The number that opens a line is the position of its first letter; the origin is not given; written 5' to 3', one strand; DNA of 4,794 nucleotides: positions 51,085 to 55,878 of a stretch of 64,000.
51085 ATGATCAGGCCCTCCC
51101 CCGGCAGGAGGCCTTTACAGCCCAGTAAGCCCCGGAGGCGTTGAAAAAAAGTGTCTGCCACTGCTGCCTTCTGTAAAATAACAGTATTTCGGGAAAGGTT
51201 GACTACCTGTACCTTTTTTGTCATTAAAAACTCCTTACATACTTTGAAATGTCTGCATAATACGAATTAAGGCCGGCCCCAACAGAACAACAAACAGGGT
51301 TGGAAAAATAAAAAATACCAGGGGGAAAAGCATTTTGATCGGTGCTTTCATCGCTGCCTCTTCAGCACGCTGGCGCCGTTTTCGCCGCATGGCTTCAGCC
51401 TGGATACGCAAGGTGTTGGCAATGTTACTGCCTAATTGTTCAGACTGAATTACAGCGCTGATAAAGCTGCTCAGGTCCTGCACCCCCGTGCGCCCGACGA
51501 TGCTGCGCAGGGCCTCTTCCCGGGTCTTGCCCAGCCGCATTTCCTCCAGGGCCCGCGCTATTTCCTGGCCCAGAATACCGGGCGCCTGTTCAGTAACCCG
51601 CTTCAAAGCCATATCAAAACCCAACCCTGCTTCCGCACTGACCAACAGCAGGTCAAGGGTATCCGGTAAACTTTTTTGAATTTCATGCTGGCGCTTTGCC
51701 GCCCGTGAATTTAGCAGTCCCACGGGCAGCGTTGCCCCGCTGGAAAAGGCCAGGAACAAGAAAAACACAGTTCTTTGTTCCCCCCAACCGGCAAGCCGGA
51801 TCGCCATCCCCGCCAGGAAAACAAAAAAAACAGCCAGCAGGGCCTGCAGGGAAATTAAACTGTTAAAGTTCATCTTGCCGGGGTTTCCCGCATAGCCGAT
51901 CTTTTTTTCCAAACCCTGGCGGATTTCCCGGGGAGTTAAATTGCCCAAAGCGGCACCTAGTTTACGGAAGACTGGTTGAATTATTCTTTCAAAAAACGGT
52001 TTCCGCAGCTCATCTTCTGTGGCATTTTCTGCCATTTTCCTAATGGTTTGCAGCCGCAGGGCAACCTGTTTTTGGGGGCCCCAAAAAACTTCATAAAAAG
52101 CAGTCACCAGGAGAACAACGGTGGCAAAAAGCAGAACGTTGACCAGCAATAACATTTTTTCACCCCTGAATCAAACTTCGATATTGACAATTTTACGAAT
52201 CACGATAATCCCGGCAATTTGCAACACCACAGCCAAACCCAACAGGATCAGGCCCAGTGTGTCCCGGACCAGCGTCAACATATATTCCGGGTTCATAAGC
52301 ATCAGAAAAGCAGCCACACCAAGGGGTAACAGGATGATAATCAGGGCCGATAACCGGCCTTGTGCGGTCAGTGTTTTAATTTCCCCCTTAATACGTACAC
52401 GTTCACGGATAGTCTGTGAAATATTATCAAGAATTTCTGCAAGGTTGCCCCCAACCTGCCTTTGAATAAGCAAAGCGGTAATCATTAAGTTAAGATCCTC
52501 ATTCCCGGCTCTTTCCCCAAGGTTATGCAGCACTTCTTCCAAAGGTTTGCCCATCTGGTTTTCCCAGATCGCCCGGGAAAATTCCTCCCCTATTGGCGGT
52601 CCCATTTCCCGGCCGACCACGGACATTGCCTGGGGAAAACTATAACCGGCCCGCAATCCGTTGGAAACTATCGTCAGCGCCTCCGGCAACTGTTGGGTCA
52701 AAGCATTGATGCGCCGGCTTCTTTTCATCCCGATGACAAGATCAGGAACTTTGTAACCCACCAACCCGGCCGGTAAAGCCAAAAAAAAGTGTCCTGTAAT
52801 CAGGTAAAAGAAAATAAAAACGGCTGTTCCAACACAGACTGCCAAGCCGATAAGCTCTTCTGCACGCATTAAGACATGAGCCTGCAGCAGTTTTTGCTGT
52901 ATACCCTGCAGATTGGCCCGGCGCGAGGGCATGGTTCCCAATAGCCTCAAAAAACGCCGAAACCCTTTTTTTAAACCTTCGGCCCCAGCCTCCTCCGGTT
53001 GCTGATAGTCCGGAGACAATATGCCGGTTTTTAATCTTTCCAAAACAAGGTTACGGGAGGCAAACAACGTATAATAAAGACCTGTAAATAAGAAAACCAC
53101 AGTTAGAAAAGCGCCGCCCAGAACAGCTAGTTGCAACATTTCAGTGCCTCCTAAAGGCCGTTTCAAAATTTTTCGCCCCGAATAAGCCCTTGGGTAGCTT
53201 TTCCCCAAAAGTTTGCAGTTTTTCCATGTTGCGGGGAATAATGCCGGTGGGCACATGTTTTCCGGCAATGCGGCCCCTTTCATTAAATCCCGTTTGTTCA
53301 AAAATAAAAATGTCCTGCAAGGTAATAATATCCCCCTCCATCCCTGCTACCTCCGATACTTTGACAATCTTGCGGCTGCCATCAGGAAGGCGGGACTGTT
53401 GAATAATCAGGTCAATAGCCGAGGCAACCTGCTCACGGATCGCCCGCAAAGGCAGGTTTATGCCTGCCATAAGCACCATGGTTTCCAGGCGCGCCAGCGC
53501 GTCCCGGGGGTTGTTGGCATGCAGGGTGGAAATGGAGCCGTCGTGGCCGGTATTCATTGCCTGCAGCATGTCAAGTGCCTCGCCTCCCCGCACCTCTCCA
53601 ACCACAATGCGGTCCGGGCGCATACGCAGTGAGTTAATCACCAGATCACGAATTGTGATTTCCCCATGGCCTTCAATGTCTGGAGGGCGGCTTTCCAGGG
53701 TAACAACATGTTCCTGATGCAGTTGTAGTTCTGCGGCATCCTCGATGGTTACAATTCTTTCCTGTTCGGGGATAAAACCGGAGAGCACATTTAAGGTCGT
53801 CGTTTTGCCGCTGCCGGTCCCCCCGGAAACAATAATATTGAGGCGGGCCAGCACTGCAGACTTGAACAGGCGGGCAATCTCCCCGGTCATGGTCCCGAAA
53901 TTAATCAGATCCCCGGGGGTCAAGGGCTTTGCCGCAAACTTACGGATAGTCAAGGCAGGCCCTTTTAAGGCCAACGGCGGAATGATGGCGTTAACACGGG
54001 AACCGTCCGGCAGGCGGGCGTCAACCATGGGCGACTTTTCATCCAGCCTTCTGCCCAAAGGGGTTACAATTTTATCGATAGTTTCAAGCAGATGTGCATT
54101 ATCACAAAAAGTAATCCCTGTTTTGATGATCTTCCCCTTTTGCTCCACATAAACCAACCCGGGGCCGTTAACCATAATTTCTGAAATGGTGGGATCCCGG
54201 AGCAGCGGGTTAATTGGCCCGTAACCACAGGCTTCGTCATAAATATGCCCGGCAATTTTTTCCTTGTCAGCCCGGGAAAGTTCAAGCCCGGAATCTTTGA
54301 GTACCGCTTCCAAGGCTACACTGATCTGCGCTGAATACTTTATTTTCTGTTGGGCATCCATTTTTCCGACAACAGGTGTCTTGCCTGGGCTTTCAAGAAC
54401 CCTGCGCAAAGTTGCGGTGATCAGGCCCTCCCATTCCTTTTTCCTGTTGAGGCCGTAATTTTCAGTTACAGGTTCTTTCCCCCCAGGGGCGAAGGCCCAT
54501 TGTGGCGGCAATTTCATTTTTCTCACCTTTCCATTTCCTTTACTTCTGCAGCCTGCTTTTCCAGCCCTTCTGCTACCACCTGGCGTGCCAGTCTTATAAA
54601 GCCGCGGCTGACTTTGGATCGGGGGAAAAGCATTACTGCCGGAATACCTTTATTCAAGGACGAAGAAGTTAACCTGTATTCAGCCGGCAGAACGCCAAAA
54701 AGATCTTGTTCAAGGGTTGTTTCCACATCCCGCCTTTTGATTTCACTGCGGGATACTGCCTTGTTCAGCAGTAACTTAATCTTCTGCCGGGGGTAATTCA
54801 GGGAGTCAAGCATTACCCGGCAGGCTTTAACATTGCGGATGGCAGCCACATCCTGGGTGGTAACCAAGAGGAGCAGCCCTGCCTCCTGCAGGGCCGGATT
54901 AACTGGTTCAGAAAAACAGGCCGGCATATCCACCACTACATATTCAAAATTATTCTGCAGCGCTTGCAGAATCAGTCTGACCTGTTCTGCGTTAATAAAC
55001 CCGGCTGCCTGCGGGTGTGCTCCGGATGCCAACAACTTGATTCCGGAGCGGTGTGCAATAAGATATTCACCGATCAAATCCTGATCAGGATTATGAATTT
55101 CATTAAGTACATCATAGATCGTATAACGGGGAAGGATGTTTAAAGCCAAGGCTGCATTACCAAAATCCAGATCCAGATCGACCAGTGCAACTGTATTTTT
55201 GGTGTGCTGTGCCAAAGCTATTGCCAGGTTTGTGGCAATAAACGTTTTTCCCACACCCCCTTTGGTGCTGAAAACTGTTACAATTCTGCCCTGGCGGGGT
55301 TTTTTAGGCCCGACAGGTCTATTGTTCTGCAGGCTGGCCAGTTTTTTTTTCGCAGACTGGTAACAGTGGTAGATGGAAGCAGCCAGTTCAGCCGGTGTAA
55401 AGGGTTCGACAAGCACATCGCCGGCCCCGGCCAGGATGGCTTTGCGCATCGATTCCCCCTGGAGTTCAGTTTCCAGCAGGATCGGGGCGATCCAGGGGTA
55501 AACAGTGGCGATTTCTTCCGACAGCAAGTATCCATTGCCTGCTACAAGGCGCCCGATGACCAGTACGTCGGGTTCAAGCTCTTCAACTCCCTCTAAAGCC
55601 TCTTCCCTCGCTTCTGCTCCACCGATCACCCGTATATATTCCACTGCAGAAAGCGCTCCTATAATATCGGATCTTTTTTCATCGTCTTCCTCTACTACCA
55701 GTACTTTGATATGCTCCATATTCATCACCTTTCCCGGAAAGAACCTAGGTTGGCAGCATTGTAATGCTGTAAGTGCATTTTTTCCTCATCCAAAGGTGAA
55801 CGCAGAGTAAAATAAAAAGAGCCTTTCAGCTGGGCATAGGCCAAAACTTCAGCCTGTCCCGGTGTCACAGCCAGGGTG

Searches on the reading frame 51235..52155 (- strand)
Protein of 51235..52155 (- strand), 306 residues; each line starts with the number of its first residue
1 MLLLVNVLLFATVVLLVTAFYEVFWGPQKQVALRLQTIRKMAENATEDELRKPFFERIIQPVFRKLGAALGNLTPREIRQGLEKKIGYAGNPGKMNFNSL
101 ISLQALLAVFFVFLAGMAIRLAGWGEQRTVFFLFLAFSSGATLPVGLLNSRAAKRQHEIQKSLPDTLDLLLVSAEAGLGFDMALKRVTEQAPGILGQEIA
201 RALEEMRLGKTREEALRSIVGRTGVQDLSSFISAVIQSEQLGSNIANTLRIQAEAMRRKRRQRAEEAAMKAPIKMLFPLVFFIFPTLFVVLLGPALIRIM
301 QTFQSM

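Call 36: find_encoding_contigs(protein=window:51235-52155:-, flank=1000, max_places=4)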
Protein window:51235-52155:- (306 aa): 12 contigs read that carry it; 4 places shown.
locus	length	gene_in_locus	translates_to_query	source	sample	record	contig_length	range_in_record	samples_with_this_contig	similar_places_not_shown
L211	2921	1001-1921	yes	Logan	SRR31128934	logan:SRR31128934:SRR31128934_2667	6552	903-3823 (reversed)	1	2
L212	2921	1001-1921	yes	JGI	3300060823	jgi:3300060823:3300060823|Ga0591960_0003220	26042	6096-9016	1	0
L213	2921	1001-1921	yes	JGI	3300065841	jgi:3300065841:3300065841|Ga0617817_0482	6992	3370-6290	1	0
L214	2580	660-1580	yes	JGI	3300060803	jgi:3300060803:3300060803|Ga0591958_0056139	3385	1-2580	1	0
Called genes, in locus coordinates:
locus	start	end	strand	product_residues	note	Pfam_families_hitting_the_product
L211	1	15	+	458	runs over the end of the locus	PF00437:T2SSE, PF27713:UCP018868 (weak)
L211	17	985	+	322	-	PF00482:T2SSF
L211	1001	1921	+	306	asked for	PF00482:T2SSF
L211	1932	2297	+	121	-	PF02643:DUF192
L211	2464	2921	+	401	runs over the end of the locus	PF01676:Metalloenzyme, PF10143:PhosphMutase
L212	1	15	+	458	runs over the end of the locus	PF00437:T2SSE, PF27713:UCP018868 (weak)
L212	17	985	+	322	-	PF00482:T2SSF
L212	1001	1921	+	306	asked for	PF00482:T2SSF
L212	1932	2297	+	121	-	PF02643:DUF192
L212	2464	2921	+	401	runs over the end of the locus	PF01676:Metalloenzyme, PF10143:PhosphMutase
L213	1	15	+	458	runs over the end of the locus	PF00437:T2SSE, PF27713:UCP018868 (weak)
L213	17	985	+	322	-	PF00482:T2SSF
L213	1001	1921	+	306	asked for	PF00482:T2SSF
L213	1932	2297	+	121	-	PF02643:DUF192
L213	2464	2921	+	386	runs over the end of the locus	?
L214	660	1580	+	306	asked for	PF00482:T2SSF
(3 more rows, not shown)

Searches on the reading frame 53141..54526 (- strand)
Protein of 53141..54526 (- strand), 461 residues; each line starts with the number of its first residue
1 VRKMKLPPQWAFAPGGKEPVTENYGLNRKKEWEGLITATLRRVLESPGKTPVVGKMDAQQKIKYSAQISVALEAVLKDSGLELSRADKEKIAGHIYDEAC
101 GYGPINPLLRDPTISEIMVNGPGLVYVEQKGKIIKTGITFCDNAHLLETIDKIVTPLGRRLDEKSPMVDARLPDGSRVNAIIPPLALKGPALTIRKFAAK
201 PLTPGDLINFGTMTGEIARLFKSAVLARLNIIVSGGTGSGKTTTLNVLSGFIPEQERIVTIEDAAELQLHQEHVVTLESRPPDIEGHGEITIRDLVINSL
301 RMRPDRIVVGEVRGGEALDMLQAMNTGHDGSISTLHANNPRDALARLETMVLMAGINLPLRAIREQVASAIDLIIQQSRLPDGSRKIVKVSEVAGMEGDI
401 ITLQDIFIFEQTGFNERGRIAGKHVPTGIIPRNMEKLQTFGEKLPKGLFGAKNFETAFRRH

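Call 6: search_protein_families(library=pfam, proteins=[window:53141-54526:-], max_evalue=0.01)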
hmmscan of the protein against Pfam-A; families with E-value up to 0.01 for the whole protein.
window:53141-54526:- (461 aa): 3 families
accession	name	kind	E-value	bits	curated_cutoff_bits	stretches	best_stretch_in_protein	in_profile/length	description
PF00437.27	T2SSE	-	2.2e-65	221.2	24.9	1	101-377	4-275/370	Type II/IV secretion system protein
PF00005.33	ABC_tran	-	0.0015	19.6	25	1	232-272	15-59/137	ABC transporter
PF07724.20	AAA_2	-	0.0069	16.9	27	0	230-289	5-63/166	AAA domain (Cdc48 subfamily)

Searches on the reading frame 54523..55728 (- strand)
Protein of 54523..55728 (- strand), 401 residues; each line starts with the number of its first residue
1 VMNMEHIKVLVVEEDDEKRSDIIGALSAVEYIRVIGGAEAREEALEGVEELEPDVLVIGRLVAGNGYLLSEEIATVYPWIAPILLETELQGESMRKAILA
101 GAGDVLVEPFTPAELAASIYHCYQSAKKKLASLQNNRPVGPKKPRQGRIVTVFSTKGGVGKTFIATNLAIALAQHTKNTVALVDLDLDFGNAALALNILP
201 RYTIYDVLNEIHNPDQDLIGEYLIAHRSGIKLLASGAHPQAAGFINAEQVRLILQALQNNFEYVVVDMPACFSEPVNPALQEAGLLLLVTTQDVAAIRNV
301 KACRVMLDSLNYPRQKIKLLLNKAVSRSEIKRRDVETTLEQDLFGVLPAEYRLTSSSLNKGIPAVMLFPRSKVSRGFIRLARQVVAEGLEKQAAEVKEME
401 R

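Call 6: search_protein_families(library=pfam, proteins=[window:54523-55728:-], max_evalue=0.01)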
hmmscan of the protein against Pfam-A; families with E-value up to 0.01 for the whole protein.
window:54523-55728:- (401 aa): 8 families
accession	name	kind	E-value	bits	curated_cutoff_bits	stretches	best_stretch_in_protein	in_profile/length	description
PF01656.29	CbiA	-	9.4e-14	51.9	25.4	1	150-355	1-117/125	CobQ/CobB/MinD/ParA nucleotide binding domain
PF13614.12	AAA_31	-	1e-11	45.6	27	1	148-300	2-157/177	AAA domain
PF10609.15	ParA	-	3.4e-11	43.5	27.1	1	148-305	4-159/246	NUBPL iron-transfer P-loop NTPase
PF00072.30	Response_reg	-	2.2e-07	31.5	30.2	1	9-119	1-110/111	Response regulator receiver domain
PF06564.18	CBP_BcsQ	-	3.7e-06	27.1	21.3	0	252-331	107-178/234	Cellulose biosynthesis protein BcsQ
PF00142.24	Fer4_NifH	-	4.3e-05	23.6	25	1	154-387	6-247/271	4Fe-4S iron sulfur cluster binding proteins, NifH/frxC family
PF09140.17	MipZ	-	0.00098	18.9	20.7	0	149-187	2-39/262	ATPase MipZ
PF02374.21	ArsA_ATPase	-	0.0011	18.7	24.3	1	151-181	4-34/305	Anion-transporting ATPase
